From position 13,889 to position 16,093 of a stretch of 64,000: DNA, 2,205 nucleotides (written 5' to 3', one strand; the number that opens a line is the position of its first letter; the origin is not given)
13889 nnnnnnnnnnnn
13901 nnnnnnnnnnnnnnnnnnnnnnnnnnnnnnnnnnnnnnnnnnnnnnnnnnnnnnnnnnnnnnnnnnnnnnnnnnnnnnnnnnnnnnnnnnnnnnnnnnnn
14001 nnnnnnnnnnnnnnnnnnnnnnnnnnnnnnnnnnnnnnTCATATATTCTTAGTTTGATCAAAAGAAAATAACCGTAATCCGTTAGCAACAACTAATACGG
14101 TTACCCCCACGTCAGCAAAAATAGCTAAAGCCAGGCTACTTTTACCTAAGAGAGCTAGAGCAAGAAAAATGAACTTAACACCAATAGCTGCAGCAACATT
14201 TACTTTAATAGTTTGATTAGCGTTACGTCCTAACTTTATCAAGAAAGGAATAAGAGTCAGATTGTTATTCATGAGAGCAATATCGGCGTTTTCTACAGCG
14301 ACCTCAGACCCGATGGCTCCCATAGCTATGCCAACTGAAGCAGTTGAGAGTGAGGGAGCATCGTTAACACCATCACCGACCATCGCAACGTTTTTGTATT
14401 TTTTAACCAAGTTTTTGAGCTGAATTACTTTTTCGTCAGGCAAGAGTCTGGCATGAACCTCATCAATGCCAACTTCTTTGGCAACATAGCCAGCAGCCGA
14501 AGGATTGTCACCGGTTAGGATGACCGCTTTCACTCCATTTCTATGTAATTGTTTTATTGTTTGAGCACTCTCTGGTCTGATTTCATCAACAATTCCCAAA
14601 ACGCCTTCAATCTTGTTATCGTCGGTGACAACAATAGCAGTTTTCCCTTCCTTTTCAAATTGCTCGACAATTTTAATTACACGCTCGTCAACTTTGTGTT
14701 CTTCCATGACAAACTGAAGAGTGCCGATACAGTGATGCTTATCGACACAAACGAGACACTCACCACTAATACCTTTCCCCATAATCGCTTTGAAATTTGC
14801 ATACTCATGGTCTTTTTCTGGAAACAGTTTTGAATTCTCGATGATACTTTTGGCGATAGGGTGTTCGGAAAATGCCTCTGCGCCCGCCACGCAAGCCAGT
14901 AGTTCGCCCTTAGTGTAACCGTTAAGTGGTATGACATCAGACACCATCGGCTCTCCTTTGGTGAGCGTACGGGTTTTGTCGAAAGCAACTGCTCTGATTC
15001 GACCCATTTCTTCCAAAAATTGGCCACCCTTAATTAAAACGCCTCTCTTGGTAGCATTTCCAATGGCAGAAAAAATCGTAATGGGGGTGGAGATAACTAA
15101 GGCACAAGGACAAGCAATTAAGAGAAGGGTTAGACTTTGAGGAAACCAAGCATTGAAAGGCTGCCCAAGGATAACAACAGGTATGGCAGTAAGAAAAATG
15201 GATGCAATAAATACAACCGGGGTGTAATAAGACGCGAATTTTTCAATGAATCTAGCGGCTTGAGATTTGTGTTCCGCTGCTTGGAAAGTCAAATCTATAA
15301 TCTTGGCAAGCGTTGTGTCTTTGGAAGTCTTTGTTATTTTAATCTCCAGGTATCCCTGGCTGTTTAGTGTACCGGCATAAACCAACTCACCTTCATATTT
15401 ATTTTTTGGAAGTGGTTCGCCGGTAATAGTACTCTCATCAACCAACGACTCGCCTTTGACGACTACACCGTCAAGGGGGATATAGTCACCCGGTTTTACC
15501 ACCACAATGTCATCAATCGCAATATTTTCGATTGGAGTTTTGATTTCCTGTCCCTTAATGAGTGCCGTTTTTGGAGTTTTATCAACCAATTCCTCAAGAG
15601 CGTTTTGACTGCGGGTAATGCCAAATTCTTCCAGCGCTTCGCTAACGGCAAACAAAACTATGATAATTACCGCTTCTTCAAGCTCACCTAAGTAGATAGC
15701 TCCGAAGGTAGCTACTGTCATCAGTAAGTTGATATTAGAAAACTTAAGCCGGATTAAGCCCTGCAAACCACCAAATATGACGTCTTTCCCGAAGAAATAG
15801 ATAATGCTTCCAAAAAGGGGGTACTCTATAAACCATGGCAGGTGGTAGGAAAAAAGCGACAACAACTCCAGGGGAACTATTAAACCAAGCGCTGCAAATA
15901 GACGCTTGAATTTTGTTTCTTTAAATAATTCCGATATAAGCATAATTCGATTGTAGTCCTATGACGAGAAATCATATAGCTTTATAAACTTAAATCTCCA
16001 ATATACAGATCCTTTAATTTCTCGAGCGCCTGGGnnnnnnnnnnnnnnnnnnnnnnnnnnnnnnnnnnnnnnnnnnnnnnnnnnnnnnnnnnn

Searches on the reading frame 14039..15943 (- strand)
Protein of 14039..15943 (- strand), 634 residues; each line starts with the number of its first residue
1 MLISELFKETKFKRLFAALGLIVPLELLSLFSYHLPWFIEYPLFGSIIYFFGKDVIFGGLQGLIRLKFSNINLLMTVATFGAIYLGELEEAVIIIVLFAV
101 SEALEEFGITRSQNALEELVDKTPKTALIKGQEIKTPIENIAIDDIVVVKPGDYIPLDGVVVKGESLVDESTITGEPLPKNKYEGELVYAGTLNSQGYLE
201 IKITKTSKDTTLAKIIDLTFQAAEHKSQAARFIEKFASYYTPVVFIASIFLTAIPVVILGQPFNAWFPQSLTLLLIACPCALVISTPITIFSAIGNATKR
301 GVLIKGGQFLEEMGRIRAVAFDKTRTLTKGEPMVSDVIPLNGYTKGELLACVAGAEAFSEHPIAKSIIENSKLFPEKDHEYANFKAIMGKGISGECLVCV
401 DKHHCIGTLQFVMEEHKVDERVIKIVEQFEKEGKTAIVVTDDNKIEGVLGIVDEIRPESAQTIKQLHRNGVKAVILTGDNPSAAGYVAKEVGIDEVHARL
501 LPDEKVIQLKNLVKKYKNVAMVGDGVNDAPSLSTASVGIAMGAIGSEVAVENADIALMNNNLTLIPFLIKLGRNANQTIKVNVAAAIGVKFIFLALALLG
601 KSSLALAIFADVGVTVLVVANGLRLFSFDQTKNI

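Call 79: search_protein_families(library=pfam, proteins=[window:14039-15943:-], max_evalue=0.00001)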
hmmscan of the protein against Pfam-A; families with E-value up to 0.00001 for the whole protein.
window:14039-15943:- (634 aa): 3 families
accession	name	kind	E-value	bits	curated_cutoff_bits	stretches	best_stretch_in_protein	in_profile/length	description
PF00122.25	E1-E2_ATPase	-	2.2e-48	164.6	28.1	1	129-300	11-181/181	E1-E2 ATPase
PF00702.32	Hydrolase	-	4.3e-34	119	26.4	1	316-533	1-188/191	haloacid dehalogenase-like hydrolase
PF08282.18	Hydrolase_3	-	6.4e-07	29.8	20.9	0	454-495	15-56/255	haloacid dehalogenase-like hydrolase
